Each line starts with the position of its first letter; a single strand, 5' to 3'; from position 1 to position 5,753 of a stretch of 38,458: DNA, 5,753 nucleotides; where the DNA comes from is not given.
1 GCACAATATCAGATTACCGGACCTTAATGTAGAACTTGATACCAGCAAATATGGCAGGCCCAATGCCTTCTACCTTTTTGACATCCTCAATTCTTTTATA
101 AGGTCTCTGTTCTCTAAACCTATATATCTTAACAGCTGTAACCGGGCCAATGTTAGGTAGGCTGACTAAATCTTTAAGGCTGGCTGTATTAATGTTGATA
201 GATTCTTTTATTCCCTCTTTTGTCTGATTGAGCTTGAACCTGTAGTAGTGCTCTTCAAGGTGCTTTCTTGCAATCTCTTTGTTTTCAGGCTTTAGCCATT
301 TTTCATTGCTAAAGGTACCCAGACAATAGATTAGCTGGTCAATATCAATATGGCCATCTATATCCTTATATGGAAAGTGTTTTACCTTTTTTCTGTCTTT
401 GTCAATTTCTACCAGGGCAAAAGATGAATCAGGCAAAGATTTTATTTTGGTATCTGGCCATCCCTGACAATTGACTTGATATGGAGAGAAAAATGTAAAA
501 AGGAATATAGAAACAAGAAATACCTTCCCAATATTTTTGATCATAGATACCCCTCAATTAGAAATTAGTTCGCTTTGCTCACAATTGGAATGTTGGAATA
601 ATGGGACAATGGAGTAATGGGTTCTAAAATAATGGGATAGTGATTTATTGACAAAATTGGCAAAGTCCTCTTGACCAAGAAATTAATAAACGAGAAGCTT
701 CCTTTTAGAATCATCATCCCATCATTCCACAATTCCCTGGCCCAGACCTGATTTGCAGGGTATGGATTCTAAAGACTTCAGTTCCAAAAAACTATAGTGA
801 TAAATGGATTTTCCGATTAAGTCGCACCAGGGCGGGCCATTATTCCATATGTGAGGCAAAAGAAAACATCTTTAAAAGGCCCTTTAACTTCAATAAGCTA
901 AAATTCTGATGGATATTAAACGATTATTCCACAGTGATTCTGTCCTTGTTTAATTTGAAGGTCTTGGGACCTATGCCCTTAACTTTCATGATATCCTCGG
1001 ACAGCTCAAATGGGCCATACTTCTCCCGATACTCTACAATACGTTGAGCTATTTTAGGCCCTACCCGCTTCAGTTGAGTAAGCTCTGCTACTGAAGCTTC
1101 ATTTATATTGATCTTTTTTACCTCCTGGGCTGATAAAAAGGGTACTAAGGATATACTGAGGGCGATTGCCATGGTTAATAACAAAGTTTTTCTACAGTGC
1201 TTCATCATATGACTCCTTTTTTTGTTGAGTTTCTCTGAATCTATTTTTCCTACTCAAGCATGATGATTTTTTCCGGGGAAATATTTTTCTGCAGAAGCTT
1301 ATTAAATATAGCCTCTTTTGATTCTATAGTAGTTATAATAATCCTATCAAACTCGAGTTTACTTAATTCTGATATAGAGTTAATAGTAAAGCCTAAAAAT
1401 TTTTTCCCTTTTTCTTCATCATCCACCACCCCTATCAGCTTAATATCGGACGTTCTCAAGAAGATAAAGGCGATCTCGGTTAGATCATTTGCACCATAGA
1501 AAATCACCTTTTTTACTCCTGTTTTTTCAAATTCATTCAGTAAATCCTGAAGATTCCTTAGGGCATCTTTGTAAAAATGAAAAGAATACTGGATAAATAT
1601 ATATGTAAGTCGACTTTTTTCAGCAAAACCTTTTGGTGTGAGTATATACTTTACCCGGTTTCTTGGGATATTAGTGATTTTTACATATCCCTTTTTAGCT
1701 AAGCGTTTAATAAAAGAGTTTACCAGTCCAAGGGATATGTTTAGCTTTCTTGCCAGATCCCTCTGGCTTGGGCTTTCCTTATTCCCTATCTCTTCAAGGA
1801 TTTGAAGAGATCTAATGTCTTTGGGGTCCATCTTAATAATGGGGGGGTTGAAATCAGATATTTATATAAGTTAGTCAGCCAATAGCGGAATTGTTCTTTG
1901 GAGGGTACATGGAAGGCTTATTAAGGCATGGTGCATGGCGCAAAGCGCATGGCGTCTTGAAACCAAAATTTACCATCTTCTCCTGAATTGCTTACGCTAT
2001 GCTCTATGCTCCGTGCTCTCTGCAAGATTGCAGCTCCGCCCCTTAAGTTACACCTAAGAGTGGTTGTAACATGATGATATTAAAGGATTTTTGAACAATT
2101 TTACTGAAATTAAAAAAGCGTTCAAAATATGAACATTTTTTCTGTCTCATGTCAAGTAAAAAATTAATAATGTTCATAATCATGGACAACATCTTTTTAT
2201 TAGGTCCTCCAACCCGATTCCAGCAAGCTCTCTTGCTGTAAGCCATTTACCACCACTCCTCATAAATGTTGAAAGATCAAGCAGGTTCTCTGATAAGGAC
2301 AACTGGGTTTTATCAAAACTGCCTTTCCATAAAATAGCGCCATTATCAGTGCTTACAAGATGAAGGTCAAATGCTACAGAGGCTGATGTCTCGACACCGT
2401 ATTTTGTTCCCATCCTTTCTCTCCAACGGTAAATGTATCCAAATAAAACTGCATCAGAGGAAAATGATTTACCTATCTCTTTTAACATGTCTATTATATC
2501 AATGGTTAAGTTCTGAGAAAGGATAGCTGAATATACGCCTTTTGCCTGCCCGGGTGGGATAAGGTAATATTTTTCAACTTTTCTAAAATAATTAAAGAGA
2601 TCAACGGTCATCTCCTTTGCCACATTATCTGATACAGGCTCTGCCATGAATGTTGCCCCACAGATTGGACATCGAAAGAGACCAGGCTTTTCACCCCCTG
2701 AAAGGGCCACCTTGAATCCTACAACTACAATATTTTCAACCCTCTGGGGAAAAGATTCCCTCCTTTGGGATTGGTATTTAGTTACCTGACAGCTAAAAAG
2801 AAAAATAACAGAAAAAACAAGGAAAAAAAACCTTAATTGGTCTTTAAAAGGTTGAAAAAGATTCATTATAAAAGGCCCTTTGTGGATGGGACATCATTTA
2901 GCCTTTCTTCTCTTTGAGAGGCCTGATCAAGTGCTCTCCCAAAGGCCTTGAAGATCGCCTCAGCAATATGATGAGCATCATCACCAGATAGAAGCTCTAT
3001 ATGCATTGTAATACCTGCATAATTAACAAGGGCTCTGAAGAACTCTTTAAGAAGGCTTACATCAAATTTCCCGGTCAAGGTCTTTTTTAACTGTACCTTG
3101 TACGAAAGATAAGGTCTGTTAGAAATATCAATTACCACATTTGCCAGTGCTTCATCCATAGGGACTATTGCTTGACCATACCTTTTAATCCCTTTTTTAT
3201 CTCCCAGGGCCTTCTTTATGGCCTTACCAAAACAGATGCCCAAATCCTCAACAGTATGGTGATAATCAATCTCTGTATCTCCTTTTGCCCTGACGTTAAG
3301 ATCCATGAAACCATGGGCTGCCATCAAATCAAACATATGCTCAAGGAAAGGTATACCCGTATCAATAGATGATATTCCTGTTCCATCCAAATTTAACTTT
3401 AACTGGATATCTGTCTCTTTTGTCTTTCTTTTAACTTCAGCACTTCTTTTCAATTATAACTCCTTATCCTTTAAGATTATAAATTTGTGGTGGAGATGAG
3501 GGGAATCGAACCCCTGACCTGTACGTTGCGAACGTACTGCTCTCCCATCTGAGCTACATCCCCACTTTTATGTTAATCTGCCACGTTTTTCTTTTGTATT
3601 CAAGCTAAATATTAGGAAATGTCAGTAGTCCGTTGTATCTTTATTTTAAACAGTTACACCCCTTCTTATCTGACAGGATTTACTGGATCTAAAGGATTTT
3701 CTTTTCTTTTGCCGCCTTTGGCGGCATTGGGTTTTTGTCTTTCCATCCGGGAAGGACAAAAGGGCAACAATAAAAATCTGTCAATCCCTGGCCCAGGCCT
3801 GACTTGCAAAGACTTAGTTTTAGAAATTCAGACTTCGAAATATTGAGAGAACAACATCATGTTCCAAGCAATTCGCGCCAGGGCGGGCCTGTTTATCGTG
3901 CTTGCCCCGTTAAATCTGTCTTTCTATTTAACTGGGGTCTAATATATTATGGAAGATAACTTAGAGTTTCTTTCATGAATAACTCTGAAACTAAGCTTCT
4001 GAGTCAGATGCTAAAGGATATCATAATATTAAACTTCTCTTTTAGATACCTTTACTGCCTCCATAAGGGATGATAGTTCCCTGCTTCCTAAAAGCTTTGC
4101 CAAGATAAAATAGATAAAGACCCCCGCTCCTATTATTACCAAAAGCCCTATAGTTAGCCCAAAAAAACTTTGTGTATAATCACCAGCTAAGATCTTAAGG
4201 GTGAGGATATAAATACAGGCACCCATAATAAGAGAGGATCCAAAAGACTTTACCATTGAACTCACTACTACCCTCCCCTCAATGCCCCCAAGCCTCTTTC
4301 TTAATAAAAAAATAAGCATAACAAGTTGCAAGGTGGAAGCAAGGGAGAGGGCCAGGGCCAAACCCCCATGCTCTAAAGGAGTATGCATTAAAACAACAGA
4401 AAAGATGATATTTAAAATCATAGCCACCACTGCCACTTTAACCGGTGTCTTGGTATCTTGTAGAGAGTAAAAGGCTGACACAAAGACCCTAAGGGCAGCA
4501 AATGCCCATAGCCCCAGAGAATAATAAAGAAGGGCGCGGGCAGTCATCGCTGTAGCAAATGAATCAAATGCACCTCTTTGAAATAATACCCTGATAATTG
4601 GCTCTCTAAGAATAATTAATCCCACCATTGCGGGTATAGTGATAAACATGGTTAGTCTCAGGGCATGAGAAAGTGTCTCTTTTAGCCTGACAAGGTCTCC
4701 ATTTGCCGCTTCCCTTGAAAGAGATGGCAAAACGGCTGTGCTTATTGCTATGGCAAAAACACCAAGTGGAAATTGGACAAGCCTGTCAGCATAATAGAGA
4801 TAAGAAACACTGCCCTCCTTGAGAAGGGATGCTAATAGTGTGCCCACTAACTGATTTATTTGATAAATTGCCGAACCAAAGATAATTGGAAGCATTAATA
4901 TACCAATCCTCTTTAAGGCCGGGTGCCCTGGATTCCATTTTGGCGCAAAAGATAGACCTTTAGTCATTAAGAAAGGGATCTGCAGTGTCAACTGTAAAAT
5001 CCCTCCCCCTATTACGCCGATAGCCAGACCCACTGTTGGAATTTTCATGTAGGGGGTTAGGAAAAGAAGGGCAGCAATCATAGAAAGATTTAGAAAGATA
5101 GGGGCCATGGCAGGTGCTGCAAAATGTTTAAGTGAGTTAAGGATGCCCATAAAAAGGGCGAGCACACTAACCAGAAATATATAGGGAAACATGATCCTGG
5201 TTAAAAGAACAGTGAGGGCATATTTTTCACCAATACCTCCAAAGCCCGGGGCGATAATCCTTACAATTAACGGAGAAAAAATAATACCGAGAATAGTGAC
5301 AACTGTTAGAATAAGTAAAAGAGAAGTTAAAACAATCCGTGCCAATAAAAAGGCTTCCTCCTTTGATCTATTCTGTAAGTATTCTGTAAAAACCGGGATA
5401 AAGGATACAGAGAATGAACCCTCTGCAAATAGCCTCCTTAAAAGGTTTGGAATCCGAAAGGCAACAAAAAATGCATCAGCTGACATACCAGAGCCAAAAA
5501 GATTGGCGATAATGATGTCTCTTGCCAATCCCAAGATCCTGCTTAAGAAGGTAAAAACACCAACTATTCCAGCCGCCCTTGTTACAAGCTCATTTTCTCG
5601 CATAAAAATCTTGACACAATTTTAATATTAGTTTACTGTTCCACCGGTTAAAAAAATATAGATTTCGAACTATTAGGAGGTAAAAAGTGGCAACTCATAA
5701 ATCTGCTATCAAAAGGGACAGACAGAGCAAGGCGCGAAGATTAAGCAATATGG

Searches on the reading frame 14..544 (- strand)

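Call 53: search_protein_families(library=pfam, proteins=[window:14-544:-])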
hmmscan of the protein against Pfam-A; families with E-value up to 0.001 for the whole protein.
window:14-544:- (176 aa): 3 families
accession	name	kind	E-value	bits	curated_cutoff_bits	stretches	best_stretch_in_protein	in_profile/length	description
PF12836.13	HHH_3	-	4.3e-14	52.8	27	1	114-173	4-64/65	Helix-hairpin-helix motif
PF00633.29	HHH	-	1e-07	31.8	24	1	117-142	4-29/30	Helix-hairpin-helix motif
PF12826.13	HHH_2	-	0.00085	19.9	27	0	117-146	28-57/64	Helix-hairpin-helix motif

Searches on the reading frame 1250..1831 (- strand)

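Call 53: search_protein_families(library=pfam, proteins=[window:1250-1831:-])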
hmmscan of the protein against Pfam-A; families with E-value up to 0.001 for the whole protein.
window:1250-1831:- (193 aa): 5 families
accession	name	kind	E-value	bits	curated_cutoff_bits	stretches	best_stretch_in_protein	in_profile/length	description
PF13412.12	HTH_24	-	4.5e-12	45.8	21.9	1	5-51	2-48/48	Winged helix-turn-helix DNA-binding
PF01047.28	MarR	-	2.2e-08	34.3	24.6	1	9-59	6-56/59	MarR family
PF12802.13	MarR_2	-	9.4e-07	29.4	27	1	9-53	8-53/61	MarR family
PF13463.12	HTH_27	-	0.00015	22.4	22.2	1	9-68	6-68/68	Winged helix DNA-binding domain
PF14947.12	HTH_45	-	0.00019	21.8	25.5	1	9-69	9-63/77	Winged helix-turn-helix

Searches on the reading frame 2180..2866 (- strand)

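Call 53: search_protein_families(library=pfam, proteins=[window:2180-2866:-])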
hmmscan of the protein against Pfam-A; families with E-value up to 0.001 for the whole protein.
window:2180-2866:- (228 aa): 1 family
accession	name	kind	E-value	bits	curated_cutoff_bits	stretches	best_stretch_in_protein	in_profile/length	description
PF05643.16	GNA1162-like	-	0.00032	20.8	25.9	1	116-192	62-134/185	Putative lipoprotein GNA1162-like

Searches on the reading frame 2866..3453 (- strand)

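Call 53: search_protein_families(library=pfam, proteins=[window:2866-3453:-])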
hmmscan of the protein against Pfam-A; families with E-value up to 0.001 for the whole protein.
window:2866-3453:- (195 aa): 1 family
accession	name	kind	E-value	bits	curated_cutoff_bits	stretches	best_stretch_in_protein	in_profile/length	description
PF00475.24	IGPD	-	3.6e-65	218.9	27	1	32-175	1-144/144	Imidazoleglycerol-phosphate dehydratase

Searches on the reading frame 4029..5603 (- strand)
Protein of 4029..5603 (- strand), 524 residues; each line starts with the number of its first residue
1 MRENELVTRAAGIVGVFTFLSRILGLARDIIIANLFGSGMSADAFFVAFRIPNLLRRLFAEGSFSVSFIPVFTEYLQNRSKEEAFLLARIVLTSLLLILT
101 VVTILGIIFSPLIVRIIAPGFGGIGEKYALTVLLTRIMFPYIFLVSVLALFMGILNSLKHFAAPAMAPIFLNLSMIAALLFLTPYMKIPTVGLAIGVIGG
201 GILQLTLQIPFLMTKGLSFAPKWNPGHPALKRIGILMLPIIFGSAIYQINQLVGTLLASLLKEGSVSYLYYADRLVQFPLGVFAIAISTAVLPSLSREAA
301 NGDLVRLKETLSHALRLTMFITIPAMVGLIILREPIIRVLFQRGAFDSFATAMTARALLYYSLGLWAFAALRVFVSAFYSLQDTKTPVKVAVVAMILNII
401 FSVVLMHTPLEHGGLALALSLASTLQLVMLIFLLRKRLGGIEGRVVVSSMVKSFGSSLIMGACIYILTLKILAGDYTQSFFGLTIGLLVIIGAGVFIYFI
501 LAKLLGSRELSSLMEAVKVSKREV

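Call 52: search_protein_families(library=pfam, proteins=[window:4029-5603:-])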
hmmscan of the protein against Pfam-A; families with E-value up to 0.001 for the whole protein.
window:4029-5603:- (524 aa): 3 families
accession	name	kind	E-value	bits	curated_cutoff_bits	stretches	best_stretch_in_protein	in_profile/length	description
PF03023.19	MurJ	-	3.5e-134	448.3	27.4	1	32-476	1-440/451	Lipid II flippase MurJ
PF01554.23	MatE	-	2.4e-13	50.6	24.9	1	239-403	1-160/161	MatE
PF13440.11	Polysacc_synt_3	-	1.9e-09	37.6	23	1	219-341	163-284/293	Polysaccharide biosynthesis protein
